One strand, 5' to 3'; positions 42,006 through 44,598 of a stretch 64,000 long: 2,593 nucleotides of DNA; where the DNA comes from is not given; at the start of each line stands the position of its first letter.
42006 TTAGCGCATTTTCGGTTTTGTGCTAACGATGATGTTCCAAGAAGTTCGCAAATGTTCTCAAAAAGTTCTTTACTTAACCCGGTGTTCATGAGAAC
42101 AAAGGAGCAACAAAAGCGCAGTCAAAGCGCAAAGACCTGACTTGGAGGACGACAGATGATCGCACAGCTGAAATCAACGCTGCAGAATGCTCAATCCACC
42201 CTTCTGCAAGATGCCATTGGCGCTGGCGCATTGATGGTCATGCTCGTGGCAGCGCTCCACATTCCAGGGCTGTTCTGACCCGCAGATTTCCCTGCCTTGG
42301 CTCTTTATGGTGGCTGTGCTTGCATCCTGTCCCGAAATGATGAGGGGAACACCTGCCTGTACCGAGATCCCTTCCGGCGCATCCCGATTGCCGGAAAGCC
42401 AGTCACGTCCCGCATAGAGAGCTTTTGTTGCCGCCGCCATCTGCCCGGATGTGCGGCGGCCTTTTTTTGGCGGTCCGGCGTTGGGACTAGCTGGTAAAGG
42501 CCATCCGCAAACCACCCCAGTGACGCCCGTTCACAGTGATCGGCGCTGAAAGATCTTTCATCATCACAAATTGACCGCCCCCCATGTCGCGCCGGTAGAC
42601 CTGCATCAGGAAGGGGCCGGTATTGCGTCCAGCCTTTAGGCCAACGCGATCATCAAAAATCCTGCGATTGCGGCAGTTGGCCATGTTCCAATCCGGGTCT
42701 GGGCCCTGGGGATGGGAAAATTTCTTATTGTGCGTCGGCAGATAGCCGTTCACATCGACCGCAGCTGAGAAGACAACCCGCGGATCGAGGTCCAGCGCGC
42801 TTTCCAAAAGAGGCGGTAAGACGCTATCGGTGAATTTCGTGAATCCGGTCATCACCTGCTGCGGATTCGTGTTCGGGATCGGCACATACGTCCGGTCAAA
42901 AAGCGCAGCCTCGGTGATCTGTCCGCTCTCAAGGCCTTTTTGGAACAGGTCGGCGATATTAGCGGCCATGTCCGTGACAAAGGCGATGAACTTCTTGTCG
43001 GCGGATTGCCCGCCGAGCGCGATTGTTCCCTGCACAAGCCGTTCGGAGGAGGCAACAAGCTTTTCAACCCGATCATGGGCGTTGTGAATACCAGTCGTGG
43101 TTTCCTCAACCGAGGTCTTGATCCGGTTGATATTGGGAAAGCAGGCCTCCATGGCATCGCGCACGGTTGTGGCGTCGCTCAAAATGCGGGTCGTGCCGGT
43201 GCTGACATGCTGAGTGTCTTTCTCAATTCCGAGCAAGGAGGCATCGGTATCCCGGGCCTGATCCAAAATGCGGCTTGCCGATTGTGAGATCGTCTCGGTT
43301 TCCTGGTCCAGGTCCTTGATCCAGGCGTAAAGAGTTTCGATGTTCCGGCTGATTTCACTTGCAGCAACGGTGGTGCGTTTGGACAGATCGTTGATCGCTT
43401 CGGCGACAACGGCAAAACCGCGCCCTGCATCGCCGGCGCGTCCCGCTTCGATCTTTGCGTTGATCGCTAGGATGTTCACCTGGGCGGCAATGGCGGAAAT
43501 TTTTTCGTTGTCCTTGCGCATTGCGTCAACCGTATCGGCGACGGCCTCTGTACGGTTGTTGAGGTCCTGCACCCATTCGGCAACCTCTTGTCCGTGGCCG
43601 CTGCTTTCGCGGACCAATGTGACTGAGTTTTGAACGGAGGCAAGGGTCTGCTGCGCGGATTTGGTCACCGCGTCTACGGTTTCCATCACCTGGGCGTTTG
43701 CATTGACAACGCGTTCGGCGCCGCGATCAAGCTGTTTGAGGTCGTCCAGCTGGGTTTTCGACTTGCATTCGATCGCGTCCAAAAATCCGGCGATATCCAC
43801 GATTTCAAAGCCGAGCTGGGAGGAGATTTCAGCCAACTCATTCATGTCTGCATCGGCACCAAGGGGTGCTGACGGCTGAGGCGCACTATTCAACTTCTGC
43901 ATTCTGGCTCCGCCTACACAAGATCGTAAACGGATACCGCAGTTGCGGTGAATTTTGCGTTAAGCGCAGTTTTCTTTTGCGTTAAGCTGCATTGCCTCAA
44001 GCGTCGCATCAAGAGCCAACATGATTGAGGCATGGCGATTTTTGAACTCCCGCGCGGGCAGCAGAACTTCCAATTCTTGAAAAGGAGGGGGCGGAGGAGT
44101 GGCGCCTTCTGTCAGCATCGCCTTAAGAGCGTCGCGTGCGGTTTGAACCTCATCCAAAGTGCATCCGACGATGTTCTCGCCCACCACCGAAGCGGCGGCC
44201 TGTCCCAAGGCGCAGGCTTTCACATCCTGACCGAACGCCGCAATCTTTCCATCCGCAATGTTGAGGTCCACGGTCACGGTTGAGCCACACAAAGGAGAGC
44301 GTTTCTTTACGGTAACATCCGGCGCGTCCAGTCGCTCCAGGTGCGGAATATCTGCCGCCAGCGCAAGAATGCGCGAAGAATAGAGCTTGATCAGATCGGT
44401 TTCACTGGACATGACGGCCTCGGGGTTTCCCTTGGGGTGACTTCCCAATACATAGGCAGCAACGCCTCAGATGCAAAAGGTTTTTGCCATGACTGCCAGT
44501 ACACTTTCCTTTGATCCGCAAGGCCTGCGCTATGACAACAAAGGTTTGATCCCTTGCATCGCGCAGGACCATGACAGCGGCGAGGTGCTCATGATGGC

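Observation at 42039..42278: SOS-boxed 40-aa hydrophobic peptide gene after recG: candidate SidA/TisB-like damage-response effector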

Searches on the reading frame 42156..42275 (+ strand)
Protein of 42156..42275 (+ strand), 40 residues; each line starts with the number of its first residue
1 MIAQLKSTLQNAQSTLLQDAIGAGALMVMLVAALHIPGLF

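Call 8: search_protein_families(library=pfam, proteins=[window:42156-42275:+], max_evalue=0.1)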
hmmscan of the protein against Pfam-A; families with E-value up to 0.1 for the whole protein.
seq(40 aa): 0 families

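Call 9: search_protein_families(library=ncbifam, proteins=[window:42156-42275:+], max_evalue=10)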
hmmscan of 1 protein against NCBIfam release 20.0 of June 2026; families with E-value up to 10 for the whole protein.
seq(40 aa): 0 families

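Call 10: find_homologous_proteins(query=window:42156-42275:+, max_evalue=10)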
Query seq(40 aa) (40 aa): 20 proteins with E <= 10 among 20 candidates.
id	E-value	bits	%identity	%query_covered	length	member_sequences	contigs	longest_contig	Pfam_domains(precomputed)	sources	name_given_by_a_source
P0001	1.1e-15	72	98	100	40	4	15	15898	-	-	-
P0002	2.3e-14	68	93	100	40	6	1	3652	-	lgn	-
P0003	2.2e-13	65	90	100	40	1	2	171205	-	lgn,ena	-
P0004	4.3e-13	64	88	100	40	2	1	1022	-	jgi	jgi:hypothetical protein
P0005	4.8e-13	64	85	100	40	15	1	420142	-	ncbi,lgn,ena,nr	ncbi:hypothetical protein [Leisingera sp. ANG-M1]|nr:hypothetical protein [Leisingera sp. ANG-M1]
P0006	6.3e-13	63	88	100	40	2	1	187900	-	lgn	-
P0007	5.3e-12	61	83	100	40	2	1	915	-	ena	-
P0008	7.8e-12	60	80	100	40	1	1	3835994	-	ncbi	ncbi:hypothetical protein ACUXV3_04055 [Roseobacteraceae bacterium NS-SX3]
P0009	2.0e-11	59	79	98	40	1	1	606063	-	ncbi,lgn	-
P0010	2.4e-11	59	79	98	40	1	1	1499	-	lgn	-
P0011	8.4e-11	57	78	100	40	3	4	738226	-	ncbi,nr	ncbi:hypothetical protein [Tritonibacter aquimaris]|nr:hypothetical protein [Tritonibacter aquimaris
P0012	8.6e-11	57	78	100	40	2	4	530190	-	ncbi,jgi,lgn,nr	ncbi:hypothetical protein RSK20926_18402 [Roseobacter sp. SK209-2-6]|nr:hypothetical protein [Roseob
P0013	1.2e-10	56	78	100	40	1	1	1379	-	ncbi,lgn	-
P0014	3.6e-10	55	73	100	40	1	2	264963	-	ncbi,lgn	ncbi:hypothetical protein [Leisingera sp. S232]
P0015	4.9e-10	55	77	98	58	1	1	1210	-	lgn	-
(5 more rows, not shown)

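Call 13: find_related_loci(query=A1, collection=genome_contigs, flank=3000)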
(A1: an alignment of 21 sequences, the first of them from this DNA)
Query A1 (40 aa) in genome_contigs; peptide patterns used: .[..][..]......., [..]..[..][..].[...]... (x = any residue, [..] = any of these).
205 stretches matched a pattern; 112 encode a relative of the query (tblastn E <= 1e-3); the best 80 are kept; 80 distinct loci.
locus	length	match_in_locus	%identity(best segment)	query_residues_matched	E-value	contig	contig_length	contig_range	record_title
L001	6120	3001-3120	83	1-40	2e-19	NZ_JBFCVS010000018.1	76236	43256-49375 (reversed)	Leisingera sp. JC11 NODE_18_length_76236_cov_22.062897, whole genome shotgun sequence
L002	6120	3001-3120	93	1-40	3e-19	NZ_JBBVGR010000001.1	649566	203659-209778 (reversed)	Phycobacter sedimenti strain Weihai NODE_1_length_649566_cov_570.290624, whole genome shotgun sequence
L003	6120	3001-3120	85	1-40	2e-18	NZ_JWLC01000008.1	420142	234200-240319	Leisingera sp. ANG-M1 contig_8, whole genome shotgun sequence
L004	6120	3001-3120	83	1-40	6e-18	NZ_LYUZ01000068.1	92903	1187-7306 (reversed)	Leisingera sp. JC1 scaffold16.1, whole genome shotgun sequence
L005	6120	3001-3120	88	1-40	6e-18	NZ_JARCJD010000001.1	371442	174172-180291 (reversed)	Phaeobacter sp. QD34_24 QD34_24_contig_1, whole genome shotgun sequence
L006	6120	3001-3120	83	1-40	6e-18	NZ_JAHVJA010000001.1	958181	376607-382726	Leisingera daeponensis strain DP1N14-2 DP1N14-2_ctg001, whole genome shotgun sequence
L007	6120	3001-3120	83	1-40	6e-18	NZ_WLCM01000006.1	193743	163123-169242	Leisingera sp. ANG59 scaffold6.1, whole genome shotgun sequence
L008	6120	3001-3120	83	1-40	6e-18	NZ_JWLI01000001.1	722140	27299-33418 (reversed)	Leisingera sp. ANG-M7 contig_1, whole genome shotgun sequence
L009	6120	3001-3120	83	1-40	6e-18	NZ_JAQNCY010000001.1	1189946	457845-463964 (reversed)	Leisingera sp. SS27 contig1, whole genome shotgun sequence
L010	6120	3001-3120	83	1-40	6e-18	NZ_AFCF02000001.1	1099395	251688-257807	Leisingera sp. ANG1 contig_1, whole genome shotgun sequence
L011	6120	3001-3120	80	1-40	1e-17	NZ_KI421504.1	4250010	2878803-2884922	Leisingera aquimarina DSM 24565 Leiaq_neu_scaffold_2516677483.1, whole genome shotgun sequence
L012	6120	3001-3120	83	1-40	2e-17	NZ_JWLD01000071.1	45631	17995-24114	Leisingera sp. ANG-Vp contig_71, whole genome shotgun sequence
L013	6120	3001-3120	80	1-40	5e-17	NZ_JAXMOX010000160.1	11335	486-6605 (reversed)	MAG: Leisingera sp. isolate PC_MBin.33 PCX_1024CoAssmbCtg, whole genome shotgun sequence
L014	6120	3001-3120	80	1-40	5e-17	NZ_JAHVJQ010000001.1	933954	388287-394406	Leisingera aquaemixtae strain DP2N28-1 DP2N28-1_ctg001, whole genome shotgun sequence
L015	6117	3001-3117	79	1-39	1e-16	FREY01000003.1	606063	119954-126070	Rhodobacteraceae bacterium Alg231_04 genome assembly, contig: Contig_3, whole genome shotgun sequence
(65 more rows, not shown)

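Call 36: search_protein_representatives(alignment_id=A2)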
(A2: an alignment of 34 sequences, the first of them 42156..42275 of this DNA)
Query: 34 sequences, 40 profile positions. Proteins with E-value up to 0.001 (for the whole library): 390; up to 1e-10: 63; up to 1e-30: 0. The best 150 are listed.
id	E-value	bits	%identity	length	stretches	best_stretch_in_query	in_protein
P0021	4.1e-18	80.8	-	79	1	1-40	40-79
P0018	4.6e-18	80.6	-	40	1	1-40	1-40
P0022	4.7e-17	77.4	-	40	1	1-39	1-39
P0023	1.1e-16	76.2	-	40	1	1-39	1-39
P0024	2.0e-16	75.4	-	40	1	1-40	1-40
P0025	5.7e-16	73.9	-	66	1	2-39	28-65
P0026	6.4e-15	70.5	-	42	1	2-40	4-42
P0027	7.3e-15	70.4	-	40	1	1-39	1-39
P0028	9.0e-15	70.1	-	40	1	1-39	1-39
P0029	3.9e-14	68.0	-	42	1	2-40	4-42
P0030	7.6e-14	67.1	-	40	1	1-40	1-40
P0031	7.9e-14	67.0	-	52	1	1-40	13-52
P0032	1.4e-13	66.3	-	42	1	2-39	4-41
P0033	1.4e-13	66.2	-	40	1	1-39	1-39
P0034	1.6e-13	66.0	-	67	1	1-38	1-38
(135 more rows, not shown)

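Call 42: find_homologous_proteins(query=A2, max_evalue=0.001)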
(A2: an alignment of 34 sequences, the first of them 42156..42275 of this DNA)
Query A2 (34 sequences) (40 aa, profile of the alignment): 1071 proteins with E <= 0.001 among 1225 candidates; the best 120 are listed.
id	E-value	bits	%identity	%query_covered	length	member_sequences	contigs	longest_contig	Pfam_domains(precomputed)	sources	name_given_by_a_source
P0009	2.7e-20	89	79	98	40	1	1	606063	-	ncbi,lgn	-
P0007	4.4e-20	89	83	100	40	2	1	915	-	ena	-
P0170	6.9e-20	88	78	100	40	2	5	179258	-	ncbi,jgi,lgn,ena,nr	ncbi:hypothetical protein PH5382_02376 [Phaeobacter sp. CECT 5382]|nr:hypothetical protein [Phaeobac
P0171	7.9e-20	88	63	100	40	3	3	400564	-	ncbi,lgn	ncbi:MAG: hypothetical protein ABJO75_25480 [Sedimentitalea sp.]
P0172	8.3e-20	88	65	100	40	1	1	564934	-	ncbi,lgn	-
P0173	8.5e-20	88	75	100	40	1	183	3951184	-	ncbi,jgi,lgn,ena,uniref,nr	ncbi:hypothetical protein VWZ88_11490 [Phaeobacter sp. JH20_36]|uniref:Uncharacterized protein n=3 T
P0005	8.9e-20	88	85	100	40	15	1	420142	-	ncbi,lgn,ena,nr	ncbi:hypothetical protein [Leisingera sp. ANG-M1]|nr:hypothetical protein [Leisingera sp. ANG-M1]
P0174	1.1e-19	87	73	100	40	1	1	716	-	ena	-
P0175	1.2e-19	87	63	100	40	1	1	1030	-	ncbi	-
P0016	1.4e-19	87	72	98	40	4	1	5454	-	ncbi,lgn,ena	-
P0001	1.5e-19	87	98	100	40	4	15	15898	-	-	-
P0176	1.7e-19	87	74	98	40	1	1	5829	-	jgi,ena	-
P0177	1.7e-19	87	63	100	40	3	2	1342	-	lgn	-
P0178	1.9e-19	87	78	100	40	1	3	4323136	-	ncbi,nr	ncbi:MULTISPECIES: hypothetical protein [unclassified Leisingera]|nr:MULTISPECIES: hypothetical prot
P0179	2.4e-19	86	75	100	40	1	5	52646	-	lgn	-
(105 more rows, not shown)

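Call 69: predict_structure(alignment_id=A2)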
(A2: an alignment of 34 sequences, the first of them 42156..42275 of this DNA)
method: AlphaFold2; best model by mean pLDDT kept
length: 40 residues; sequences in the alignment: 34
mean_pLDDT: 84.6   pTM: 0.42
mean pLDDT of the five models: 84.6, 82.4, 81.9, 80.0, 72.4
residues with pLDDT >= 90: 15; 70-90: 23; 50-70: 2; < 50: 0
segments of 3 or more residues with pLDDT < 50: none
pLDDT, mean of each block of 10 residues (from residue 1): 78 86 94 81
secondary structure, 60 per line:
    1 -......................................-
elements in order: H2-39

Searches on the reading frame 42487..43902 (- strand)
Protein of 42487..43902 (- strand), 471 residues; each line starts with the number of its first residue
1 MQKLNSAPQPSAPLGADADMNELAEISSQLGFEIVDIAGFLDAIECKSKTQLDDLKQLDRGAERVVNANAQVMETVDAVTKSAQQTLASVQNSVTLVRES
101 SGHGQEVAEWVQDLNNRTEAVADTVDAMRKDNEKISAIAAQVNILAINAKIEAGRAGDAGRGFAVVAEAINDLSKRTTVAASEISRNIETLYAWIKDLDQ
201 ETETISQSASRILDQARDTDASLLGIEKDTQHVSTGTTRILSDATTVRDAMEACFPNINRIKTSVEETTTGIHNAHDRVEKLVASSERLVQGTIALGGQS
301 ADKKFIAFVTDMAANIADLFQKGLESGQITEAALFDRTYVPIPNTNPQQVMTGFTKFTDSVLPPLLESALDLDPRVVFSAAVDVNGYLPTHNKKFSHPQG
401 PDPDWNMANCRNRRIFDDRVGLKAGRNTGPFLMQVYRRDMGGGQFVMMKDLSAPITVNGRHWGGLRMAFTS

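Call 8: search_protein_families(library=pfam, proteins=[window:42487-43902:-], max_evalue=0.1)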
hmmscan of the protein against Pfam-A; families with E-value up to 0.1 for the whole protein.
window:42487-43902:- (471 aa): 13 families
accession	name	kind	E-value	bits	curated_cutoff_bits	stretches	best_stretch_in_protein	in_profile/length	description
PF00015.26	MCPsignal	-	1.3e-22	80.9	34.6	2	135-259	42-166/172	Methyl-accepting chemotaxis protein (MCP) signalling domain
PF11887.13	Mce4_CUP1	-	0.00017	21.7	32.6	1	172-305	61-194/222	Cholesterol uptake porter CUP1 of Mce4, putative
PF06103.16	DUF948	-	0.0078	16.8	37.2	0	65-124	31-80/89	Bacterial protein of unknown function (DUF948)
PF08961.15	NRBF2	-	0.011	15.7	36.8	0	261-299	79-117/200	Nuclear receptor-binding factor 2, autophagy regulator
PF06160.17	EzrA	-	0.011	14.5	39.6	0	173-267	338-432/557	Septation ring formation regulator, EzrA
PF11568.13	Med29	-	0.024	15.3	25.2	0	41-99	62-125/139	Mediator complex subunit 29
PF06419.17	COG6_N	-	0.048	14.3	27.4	0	238-290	29-81/114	Conserved oligomeric complex COG6, N-terminal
PF23953.1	TPR_COPA_B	-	0.05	13.7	33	0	297-341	125-170/181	COPA/B TPR domain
PF07464.16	ApoLp-III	-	0.076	13.6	36.3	0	64-119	66-122/146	Apolipophorin-III precursor (apoLp-III)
PF19673.4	DUF6176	-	0.087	13.2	27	0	96-129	7-40/109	Family of unknown function (DUF6176)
PF15188.11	CCDC-167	-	0.09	13.5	27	0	70-141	3-74/84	Coiled-coil domain-containing protein 167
PF19111.5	DUF5798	-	0.093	13.4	27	0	246-283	12-49/89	Family of unknown function (DUF5798)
PF00804.31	Syntaxin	-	0.1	12.9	26.7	0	62-137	11-86/157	Syntaxin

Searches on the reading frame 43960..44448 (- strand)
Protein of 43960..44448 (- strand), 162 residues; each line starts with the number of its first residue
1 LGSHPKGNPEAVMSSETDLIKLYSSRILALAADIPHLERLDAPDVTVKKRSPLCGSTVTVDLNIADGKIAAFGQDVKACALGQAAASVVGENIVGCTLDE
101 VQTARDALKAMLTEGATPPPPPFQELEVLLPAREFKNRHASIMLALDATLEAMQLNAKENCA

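Call 8: search_protein_families(library=pfam, proteins=[window:43960-44448:-], max_evalue=0.1)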
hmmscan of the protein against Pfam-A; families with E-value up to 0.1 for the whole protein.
window:43960-44448:- (162 aa): 1 family
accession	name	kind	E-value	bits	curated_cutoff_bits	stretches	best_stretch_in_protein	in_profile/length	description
PF01592.21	NifU_N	-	0.00011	22.8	22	1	38-111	17-95/127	NifU-like N terminal domain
